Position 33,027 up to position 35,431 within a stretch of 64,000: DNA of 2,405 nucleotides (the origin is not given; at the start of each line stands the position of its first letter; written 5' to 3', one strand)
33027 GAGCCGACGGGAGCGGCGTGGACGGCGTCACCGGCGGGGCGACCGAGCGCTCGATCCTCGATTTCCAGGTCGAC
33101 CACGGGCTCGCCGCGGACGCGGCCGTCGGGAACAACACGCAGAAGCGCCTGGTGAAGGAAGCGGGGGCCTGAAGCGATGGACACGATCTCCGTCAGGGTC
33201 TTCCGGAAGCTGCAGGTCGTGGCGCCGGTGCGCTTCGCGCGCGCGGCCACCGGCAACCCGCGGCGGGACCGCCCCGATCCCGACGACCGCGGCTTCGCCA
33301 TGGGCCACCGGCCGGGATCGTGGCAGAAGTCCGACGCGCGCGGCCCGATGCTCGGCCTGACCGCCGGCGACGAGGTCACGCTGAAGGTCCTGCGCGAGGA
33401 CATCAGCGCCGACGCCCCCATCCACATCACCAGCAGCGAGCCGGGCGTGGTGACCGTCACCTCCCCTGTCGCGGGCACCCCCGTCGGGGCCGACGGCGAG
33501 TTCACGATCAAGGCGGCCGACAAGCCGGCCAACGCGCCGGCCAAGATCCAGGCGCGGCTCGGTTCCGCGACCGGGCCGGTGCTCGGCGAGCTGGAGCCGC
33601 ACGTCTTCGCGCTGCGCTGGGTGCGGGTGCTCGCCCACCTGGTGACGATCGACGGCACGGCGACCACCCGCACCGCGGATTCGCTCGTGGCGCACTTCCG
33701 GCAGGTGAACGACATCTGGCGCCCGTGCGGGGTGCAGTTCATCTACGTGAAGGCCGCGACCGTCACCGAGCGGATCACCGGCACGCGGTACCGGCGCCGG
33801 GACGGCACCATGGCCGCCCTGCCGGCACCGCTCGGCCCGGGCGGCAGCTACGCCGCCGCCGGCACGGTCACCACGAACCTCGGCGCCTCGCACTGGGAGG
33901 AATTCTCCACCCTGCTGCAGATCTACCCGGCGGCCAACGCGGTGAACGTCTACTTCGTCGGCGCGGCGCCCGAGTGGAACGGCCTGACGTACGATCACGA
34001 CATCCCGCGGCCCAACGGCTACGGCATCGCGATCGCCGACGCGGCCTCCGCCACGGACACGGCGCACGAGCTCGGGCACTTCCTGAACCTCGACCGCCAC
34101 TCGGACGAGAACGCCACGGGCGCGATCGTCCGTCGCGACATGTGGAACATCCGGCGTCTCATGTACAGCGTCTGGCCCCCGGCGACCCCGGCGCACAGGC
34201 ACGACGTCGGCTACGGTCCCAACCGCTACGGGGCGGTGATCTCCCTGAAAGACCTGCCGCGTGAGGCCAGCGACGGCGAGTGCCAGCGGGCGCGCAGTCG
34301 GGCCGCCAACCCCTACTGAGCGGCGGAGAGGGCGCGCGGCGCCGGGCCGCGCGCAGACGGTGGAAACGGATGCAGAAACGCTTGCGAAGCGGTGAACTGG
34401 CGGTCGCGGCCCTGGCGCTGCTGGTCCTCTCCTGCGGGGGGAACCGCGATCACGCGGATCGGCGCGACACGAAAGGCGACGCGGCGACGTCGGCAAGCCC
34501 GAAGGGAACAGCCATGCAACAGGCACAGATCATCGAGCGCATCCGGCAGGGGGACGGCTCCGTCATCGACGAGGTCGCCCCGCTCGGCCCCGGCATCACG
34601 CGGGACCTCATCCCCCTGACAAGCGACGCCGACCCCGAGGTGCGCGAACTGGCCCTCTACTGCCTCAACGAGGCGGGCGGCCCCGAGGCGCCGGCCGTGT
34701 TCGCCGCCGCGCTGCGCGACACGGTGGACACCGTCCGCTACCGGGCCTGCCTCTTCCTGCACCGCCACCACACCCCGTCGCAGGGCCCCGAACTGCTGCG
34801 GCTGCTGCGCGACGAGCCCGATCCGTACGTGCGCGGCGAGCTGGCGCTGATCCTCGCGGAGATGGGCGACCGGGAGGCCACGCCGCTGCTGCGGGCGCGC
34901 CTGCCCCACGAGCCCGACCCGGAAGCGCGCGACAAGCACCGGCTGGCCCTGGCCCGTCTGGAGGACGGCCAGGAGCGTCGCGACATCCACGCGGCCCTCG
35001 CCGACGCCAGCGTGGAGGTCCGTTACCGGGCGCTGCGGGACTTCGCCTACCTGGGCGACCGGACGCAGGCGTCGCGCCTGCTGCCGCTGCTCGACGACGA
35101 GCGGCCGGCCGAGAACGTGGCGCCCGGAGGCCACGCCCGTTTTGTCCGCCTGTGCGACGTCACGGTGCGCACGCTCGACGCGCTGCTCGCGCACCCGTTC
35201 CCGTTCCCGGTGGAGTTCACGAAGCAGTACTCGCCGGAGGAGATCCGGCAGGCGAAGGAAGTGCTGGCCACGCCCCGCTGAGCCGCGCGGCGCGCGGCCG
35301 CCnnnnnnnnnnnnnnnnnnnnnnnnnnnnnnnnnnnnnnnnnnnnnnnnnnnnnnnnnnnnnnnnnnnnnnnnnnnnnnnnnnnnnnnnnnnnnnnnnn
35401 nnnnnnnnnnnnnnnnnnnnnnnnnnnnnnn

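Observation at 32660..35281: PG-binding protein + HExxH metallopeptidase + HEAT-repeat lipoprotein: a candidate cell-wall-targeting effector/immunity set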

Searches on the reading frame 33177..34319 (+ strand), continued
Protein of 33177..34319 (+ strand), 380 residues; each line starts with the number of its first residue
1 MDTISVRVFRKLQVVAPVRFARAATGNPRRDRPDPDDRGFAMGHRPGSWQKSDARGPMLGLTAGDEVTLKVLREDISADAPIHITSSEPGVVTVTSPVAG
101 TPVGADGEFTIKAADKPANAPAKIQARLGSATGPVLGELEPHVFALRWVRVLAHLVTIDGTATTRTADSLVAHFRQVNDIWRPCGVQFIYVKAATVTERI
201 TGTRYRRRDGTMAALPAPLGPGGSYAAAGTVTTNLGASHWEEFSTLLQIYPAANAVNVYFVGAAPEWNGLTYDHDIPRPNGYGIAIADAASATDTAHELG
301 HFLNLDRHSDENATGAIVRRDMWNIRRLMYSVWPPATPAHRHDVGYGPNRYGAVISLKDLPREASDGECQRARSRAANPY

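Call 48: fold_search(model_id=the predicted structure, library=pdb)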
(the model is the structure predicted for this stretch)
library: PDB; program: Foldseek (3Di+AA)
matches with E <= 10: 1995; with E <= 0.001: 4
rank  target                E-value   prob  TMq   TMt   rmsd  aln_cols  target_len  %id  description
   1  9jz1_A                3.5e-04  0.92  0.15  0.21  13.3       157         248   10  Crystal structure of Nir2 C-terminal domain in complex with phosphate (released 2025-10-15)
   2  9jz1_B                3.7e-04  0.85  0.15  0.20  15.1       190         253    9  Crystal structure of Nir2 C-terminal domain in complex with phosphate (released 2025-10-15)
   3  8k2f                  7.1e-04  0.77  0.16  0.13  14.7       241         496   10  Crystal structure of Group 1 oligosaccharide-releasing beta-N-acetylgalactosaminidase NgaCa from Cohnella abietis, apo 1 (released 2024-04-24)
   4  8k2g_A                8.5e-04  0.69  0.16  0.13  14.5       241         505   10  Crystal structure of Group 1 Oligosaccharide-releasing beta-N-acetylgalactosaminidase NgaCa from Cohnella abietis, apo (released 2024-04-24)
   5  9jzp_B                1.4e-03  0.82  0.15  0.21  13.0       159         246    9  Crystal structure of Nir2 C-terminal domain (released 2025-10-15)
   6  9jzp_C                1.5e-03  0.89  0.16  0.25  10.8       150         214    9  Crystal structure of Nir2 C-terminal domain (released 2025-10-15)
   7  5d4k_A                2.5e-03  0.97  0.17  0.12  12.1       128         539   12  Crystal structure of the human polymeric Ig receptor (pIgR) ectodomain (released 2016-03-16)
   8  6sdb_E                2.7e-03  0.89  0.15  0.26  11.3       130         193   10  Chimeric titin Z1Z2 functionalized with a KLER exogenous peptide from decorin (released 2019-09-18)
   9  6sdb_A                2.7e-03  0.82  0.14  0.24   8.9       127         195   11  Chimeric titin Z1Z2 functionalized with a KLER exogenous peptide from decorin (released 2019-09-18)
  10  9jz1_C                2.8e-03  0.69  0.15  0.22  13.2       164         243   13  Crystal structure of Nir2 C-terminal domain in complex with phosphate (released 2025-10-15)
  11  9jzp_A                3.2e-03  0.75  0.15  0.21  12.5       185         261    8  Crystal structure of Nir2 C-terminal domain (released 2025-10-15)
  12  7y9a_A                3.4e-03  0.80  0.16  0.27  14.0       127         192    7  Crystal structure of sDscam Ig1-2 domains, isoform beta2v6 (released 2023-05-24)
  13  2f8v_A                3.4e-03  0.80  0.14  0.24  10.8       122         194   11  Structure of full length telethonin in complex with the N-terminus of titin (released 2006-06-27)
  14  9jtz_A                3.4e-03  0.72  0.16  0.22  13.3       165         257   12  Crystal structure of Nir2 C-terminal domain in complex with phosphatidic acid (released 2025-10-15)
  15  7sqc_M1               3.6e-03  0.84  0.16  0.12  10.9       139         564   12  Ciliary C1 central pair apparatus isolated from Chlamydomonas reinhardtii (released 2022-04-13)
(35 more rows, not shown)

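Call 65: find_encoding_contigs(protein=P0233, flank=6000, max_places=2)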
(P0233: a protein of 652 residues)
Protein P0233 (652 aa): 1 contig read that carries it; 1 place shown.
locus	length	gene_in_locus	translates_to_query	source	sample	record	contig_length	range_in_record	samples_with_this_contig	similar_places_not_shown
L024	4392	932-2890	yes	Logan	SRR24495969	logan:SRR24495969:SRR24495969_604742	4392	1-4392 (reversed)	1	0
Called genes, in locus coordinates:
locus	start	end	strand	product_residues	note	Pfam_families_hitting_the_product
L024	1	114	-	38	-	?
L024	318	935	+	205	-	PF01471:PG_binding_1 (weak)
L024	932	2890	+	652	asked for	-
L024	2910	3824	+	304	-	-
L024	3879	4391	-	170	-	?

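Call 66: find_encoding_contigs(protein=P0237, flank=6000, max_places=2)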
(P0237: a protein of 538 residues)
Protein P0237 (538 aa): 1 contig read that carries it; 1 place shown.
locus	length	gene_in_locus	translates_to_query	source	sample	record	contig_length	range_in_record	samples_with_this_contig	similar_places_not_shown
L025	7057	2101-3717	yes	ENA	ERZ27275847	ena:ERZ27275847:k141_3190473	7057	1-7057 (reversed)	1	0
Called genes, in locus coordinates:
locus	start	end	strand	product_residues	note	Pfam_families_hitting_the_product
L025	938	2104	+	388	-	PF05488:PAAR_motif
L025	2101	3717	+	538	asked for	PF01471:PG_binding_1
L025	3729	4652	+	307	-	PF13513:HEAT_EZ (faint), PF02985:HEAT (faint), PF13646:HEAT_2 (weak)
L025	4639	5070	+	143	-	PF08786:DcrB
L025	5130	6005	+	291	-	-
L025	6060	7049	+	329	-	-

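Call 67: search_protein_families(library=pfam, proteins=[L025:938-2104:+, L024:318-935:+, L024:2910-3824:+, L025:3729-4652:+, L025:4639-5070:+, L025:5130-6005:+, L025:6060-7049:+], max_evalue=0.01)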
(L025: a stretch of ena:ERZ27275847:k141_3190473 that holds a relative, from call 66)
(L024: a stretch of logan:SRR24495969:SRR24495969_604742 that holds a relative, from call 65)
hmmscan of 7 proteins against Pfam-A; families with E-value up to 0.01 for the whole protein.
L025:938-2104:+ (388 aa): 1 family
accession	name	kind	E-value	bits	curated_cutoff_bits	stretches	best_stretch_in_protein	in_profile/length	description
PF05488.18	PAAR_motif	-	1e-24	87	27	2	20-89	2-70/70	PAAR motif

L024:318-935:+ (205 aa): 2 families
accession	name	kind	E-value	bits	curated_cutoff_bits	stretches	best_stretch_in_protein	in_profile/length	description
PF01471.23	PG_binding_1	-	3.4e-06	27.6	23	1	175-198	33-56/57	Putative peptidoglycan binding domain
PF01476.26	LysM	-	0.0065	16.8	20.9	0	5-23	1-19/43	LysM domain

L024:2910-3824:+ (304 aa): 1 family
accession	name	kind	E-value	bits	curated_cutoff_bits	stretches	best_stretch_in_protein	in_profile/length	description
PF13646.12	HEAT_2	-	6.4e-05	23.6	27.7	1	176-245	3-74/88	HEAT repeats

L025:3729-4652:+ (307 aa): 4 families
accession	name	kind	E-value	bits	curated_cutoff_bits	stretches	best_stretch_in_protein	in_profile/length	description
PF13646.12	HEAT_2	-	1.1e-16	61.3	27.7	3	107-191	6-88/88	HEAT repeats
PF02985.28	HEAT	-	2.5e-07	30.8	23.5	0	71-94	2-25/31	HEAT repeat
PF13513.12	HEAT_EZ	-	2.4e-06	28.4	27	0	70-94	29-53/55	HEAT-like repeat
PF12717.13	Cnd1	-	0.0083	16.6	26.4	0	80-143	32-99/162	non-SMC mitotic condensation complex subunit 1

L025:4639-5070:+ (143 aa): 2 families
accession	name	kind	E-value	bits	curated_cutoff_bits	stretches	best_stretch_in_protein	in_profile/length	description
PF08786.17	DcrB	-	8.1e-16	58.7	27.2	1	10-136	4-127/127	DcrB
PF18933.6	PsbP_2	-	0.0025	18.3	27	1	52-138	101-183/184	PsbP-like protein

L025:5130-6005:+ (291 aa): 0 families

L025:6060-7049:+ (329 aa): 0 families

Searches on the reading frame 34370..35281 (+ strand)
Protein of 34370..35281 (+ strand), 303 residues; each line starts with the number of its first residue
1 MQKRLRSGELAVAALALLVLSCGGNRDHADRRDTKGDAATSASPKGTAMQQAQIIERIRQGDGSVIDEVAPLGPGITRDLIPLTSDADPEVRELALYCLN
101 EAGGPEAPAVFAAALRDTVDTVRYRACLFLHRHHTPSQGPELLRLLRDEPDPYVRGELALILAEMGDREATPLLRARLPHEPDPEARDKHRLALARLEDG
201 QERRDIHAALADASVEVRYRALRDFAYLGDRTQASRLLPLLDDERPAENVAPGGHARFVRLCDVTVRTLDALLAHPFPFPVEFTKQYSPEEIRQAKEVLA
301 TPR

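Call 3: search_protein_families(library=pfam, proteins=[window:34370-35281:+], max_evalue=0.01)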
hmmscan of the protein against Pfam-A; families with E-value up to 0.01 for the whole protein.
window:34370-35281:+ (303 aa): 3 families
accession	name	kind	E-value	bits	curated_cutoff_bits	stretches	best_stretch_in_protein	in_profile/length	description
PF13646.12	HEAT_2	-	4e-20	72.3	27.7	2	111-194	4-87/88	HEAT repeats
PF02985.28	HEAT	-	0.0001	22.7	23.5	0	80-100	5-25/31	HEAT repeat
PF03130.22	HEAT_PBS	-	0.00011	22.8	20.9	0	154-177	1-24/27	PBS lyase HEAT-like repeat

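Call 6: search_protein_families(library=ncbifam, proteins=[window:34370-35281:+], max_evalue=0.1)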
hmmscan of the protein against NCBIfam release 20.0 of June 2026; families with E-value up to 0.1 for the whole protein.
window:34370-35281:+ (303 aa): 4 families
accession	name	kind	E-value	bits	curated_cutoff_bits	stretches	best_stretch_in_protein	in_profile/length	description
NF010374.0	PRK13800.1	equivalog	1.9e-05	23.1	1196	1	47-235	591-779/898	fumarate reductase/succinate dehydrogenase flavoprotein subunit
NF045915.1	PhycobilmeDegNblB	equivalog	0.0001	21.9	300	0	162-203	154-194/214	phycobilisome degradation protein NblB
TIGR02270.1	TIGR02270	subfamily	0.00053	19.1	206.8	0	142-232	122-209/410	TIGR02270 family protein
NF045662.1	DVU0298_fam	equivalog_domain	0.0032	17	75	0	140-174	148-181/213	DVU0298 family protein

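Call 55: list_cluster_members(proteins=[P0001, P0121, window:34370-35281:+, window:32052-32663:+])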
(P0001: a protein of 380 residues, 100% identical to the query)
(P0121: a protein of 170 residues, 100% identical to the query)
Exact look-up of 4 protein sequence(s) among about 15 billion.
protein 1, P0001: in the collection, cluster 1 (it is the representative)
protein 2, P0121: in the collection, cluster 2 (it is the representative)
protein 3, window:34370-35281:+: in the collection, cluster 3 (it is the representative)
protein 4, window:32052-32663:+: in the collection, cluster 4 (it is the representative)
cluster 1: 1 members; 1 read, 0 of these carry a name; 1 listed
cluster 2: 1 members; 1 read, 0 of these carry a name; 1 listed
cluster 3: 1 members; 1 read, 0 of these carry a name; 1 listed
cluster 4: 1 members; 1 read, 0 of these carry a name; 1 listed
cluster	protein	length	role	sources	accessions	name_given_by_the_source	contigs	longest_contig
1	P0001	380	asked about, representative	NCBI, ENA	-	-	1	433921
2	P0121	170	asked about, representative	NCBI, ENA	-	-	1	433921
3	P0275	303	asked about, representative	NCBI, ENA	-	-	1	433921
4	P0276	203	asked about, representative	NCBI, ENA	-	-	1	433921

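Call 58: search_solved_structures(query=window:34370-35281:+, max_evalue=0.01)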
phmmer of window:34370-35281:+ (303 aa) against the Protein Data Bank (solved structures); distinct sequences matched with E-value up to 0.01: 20.
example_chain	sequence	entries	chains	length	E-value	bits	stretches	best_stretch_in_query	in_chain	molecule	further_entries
9sah_A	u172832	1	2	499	5.5e-20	75.2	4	79-244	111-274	E4-NB2 synthetic fusion protein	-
6fsq_A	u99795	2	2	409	4.7e-13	52.5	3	102-244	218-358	alphaRep A3_bGFPD | A3_bGFPD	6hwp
4zv6_A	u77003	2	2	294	5.7e-12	48.9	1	79-234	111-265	AlphaRep-7 | alpha-Rep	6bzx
4xl5_C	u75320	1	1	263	1.1e-10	44.7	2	84-231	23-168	bGFP-A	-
6ft5_A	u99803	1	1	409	2.5e-10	43.5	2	105-244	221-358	alphaRep A3_A3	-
8aw4_B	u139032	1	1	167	7.4e-09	38.7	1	80-177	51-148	ALPHAREP bGFPD-YY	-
8aw4_A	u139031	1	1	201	8.9e-09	38.4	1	104-252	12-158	ALPHAREP bB-E3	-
9t1m_A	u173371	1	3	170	8.9e-08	35.1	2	131-244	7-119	Alpha Rep E4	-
4xvp_D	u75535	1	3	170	9.7e-08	35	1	104-229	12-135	BGFP-C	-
6gwc_C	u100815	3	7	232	1.1e-07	34.8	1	131-244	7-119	iE5 ALPHAREP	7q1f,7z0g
6gwd_G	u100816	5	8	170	2.6e-07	33.6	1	80-169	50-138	iiH5 ALPHAREP | iih5 Alpha Repeating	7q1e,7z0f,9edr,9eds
7p0h_A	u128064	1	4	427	3e-07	33.4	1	131-246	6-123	Helicobacter pylori ComF fused to an artificial alphaREP crystallization helper (named B2)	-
6gx7_E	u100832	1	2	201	1.1e-06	31.6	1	105-245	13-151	iiiA5 ALPHAREP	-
5dcq_A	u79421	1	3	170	2.5e-06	30.4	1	131-244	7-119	artificial repeat proteins (alphaREP3)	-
3ltj_A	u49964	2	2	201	2.6e-06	30.3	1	80-184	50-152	AlphaRep-4 | bA3-2: binder of A3 protein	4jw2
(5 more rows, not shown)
